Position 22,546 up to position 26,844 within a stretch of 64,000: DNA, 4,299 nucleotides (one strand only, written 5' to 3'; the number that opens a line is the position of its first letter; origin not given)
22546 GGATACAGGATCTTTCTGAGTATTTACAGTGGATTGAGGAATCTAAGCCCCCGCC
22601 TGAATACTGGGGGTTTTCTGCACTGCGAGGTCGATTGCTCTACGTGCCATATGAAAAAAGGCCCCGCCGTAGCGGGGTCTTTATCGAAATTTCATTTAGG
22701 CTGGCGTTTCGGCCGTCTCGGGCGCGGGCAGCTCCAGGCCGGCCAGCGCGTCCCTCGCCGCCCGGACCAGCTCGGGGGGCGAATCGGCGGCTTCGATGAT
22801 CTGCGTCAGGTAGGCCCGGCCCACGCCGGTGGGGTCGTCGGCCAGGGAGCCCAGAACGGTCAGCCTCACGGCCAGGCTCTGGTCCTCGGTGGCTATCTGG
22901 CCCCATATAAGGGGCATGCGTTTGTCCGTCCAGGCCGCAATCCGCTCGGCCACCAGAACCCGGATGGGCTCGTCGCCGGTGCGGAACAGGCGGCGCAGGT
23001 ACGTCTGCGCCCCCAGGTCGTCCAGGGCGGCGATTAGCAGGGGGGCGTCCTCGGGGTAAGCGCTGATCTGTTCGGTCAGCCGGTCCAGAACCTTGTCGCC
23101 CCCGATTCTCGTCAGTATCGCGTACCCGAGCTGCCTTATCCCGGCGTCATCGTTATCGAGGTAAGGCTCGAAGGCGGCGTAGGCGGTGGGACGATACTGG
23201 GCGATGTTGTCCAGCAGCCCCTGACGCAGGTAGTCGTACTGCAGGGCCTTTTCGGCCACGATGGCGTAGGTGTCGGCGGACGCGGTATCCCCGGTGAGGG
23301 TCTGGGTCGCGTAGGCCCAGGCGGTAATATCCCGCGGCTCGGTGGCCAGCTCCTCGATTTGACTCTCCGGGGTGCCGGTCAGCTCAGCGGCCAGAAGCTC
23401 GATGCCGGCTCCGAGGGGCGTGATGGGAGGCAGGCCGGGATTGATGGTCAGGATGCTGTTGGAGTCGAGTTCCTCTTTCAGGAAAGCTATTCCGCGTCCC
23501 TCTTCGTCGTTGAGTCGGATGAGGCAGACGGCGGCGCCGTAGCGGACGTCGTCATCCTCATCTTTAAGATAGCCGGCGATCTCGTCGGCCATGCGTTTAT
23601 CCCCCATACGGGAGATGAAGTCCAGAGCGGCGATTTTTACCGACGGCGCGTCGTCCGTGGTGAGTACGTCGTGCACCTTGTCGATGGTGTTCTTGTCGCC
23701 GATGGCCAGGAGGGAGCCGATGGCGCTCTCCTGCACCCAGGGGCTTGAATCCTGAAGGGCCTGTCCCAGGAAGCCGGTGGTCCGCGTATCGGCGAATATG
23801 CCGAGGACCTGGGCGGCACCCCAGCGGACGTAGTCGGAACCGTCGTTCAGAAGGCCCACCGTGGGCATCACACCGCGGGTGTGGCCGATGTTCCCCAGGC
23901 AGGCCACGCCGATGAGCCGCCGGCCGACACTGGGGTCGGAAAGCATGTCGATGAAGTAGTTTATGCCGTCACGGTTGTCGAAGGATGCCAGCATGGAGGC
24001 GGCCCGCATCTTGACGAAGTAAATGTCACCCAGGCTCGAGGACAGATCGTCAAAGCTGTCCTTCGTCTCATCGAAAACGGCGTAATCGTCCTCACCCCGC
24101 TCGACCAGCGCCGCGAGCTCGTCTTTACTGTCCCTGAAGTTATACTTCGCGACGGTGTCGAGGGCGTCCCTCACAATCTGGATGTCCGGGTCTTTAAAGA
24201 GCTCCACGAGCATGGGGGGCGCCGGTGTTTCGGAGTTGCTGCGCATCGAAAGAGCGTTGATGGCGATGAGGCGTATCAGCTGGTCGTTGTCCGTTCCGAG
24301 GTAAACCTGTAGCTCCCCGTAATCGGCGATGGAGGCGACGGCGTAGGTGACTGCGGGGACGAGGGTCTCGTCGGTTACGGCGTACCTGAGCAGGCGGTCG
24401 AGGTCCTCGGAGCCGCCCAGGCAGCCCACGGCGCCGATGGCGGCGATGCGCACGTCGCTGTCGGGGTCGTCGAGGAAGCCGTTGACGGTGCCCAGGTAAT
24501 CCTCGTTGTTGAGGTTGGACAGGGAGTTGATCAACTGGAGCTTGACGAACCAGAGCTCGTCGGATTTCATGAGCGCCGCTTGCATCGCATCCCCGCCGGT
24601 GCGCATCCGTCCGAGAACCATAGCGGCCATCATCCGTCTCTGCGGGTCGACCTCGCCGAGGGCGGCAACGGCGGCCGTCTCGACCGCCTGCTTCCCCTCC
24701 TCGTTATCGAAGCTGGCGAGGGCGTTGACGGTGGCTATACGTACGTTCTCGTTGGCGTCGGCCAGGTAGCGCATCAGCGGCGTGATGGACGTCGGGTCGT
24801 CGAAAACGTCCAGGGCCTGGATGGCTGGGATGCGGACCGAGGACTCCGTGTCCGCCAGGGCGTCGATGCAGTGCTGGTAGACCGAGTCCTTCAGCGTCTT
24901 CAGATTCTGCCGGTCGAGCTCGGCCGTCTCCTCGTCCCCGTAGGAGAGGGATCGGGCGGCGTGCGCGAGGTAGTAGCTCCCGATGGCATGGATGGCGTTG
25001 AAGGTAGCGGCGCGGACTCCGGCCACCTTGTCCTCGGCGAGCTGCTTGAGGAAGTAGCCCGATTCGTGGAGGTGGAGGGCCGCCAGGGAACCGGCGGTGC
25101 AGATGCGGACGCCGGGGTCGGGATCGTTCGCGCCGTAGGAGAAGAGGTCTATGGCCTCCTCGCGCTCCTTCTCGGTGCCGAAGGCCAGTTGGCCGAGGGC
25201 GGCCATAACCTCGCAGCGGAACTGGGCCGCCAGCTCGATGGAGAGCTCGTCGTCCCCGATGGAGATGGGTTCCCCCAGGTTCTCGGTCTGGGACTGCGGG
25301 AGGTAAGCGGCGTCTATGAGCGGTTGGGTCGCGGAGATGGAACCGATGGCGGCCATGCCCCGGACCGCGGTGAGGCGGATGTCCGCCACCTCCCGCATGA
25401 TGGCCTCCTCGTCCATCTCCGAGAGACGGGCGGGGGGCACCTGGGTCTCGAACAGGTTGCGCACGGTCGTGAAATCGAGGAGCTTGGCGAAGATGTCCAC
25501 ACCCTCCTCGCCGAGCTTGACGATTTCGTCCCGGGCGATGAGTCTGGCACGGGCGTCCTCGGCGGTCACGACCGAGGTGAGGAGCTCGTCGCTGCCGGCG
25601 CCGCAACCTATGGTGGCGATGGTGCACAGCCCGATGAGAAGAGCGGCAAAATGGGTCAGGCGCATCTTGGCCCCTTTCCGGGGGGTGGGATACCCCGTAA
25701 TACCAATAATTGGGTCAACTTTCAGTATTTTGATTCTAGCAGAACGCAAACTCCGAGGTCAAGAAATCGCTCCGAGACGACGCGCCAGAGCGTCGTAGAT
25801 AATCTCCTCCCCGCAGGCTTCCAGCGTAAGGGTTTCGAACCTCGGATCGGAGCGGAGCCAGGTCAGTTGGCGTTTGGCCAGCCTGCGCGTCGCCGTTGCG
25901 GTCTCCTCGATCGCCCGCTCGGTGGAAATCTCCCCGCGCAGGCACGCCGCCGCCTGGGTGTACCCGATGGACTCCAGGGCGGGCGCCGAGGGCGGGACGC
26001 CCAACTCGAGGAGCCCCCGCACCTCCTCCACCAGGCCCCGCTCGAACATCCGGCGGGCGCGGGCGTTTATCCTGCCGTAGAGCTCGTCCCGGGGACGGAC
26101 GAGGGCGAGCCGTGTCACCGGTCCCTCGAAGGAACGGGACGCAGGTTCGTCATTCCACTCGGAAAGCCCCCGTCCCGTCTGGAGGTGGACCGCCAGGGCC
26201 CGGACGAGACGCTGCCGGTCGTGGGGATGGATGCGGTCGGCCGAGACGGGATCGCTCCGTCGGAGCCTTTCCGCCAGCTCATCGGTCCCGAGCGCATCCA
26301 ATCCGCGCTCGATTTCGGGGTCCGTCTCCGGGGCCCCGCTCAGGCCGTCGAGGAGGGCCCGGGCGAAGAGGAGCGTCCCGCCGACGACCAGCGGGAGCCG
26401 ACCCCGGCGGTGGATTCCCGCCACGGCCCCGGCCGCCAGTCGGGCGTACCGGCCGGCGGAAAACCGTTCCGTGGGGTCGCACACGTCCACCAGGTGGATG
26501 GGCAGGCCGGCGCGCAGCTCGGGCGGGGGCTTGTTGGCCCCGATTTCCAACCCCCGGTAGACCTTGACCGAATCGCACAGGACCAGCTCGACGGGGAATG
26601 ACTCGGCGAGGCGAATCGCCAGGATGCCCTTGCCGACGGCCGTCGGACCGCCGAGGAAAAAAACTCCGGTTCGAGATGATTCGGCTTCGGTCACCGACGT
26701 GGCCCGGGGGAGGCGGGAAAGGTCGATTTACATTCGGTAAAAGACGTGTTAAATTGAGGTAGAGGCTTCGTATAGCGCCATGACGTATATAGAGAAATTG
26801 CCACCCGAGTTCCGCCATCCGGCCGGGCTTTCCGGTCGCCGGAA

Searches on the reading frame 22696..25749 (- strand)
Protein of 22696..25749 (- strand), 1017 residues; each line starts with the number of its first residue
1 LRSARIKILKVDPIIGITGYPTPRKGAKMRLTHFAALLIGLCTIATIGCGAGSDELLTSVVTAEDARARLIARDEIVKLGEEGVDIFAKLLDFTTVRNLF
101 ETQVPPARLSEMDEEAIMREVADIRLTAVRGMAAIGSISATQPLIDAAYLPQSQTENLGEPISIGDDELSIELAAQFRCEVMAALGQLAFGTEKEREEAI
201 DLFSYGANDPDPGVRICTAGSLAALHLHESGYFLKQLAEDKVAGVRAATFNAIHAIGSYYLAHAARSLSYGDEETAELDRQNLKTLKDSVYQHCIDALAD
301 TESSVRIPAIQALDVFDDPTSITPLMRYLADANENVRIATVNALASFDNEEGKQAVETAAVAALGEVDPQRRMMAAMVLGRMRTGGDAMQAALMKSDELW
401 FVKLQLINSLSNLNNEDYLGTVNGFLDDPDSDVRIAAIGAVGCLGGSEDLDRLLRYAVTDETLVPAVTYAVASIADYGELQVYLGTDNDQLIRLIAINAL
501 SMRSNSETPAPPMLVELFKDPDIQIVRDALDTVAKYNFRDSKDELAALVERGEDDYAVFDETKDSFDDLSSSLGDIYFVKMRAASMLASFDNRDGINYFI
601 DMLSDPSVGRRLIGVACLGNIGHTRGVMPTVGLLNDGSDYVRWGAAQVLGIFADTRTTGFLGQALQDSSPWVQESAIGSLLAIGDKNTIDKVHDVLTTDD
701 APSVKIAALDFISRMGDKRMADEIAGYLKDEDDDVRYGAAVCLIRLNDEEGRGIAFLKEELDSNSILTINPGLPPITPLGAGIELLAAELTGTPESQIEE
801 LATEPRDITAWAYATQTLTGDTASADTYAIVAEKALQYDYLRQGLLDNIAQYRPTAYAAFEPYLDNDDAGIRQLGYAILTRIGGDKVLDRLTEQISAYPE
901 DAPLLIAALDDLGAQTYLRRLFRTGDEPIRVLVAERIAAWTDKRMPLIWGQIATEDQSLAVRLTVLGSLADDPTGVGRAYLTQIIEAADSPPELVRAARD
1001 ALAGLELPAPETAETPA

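Call 49: search_protein_families(library=pfam, proteins=[window:22696-25749:-], max_evalue=0.001)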
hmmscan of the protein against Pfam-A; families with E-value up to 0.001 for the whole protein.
window:22696-25749:- (1017 aa): 9 families
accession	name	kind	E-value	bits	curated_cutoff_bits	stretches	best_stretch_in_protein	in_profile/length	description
PF13646.12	HEAT_2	-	2e-56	188.6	27.7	5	633-709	8-84/88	HEAT repeats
PF02985.28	HEAT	-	1.7e-30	102.6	23.5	0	324-347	4-27/31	HEAT repeat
PF13513.12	HEAT_EZ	-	1.3e-09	38.8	27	0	424-444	35-55/55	HEAT-like repeat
PF21581.3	SCD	-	2e-06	28.4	27.5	0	286-315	27-56/75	Stromalin conservative domain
PF01602.26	Adaptin_N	-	3e-05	23.2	37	0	699-747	90-142/524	Adaptin N terminal region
PF03130.22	HEAT_PBS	-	0.00011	22.8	20.9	0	124-147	1-24/27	PBS lyase HEAT-like repeat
PF12717.13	Cnd1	-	0.00017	22.1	26.4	0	720-749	22-51/162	non-SMC mitotic condensation complex subunit 1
PF20168.4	PDS5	-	0.00034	19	27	0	288-360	283-361/1053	Sister chromatid cohesion protein PDS5 protein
PF01347.28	Vitellogenin_N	-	0.0007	18.7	24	0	283-384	457-561/590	Lipoprotein amino terminal region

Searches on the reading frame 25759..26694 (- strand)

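Call 49: search_protein_families(library=pfam, proteins=[window:25759-26694:-], max_evalue=0.001)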
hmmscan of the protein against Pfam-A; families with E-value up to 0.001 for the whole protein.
window:25759-26694:- (311 aa): 1 family
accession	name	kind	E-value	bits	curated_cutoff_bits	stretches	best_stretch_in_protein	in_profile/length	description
PF01715.23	IPPT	-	5.6e-75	252.6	23.6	1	45-282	2-242/243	IPP transferase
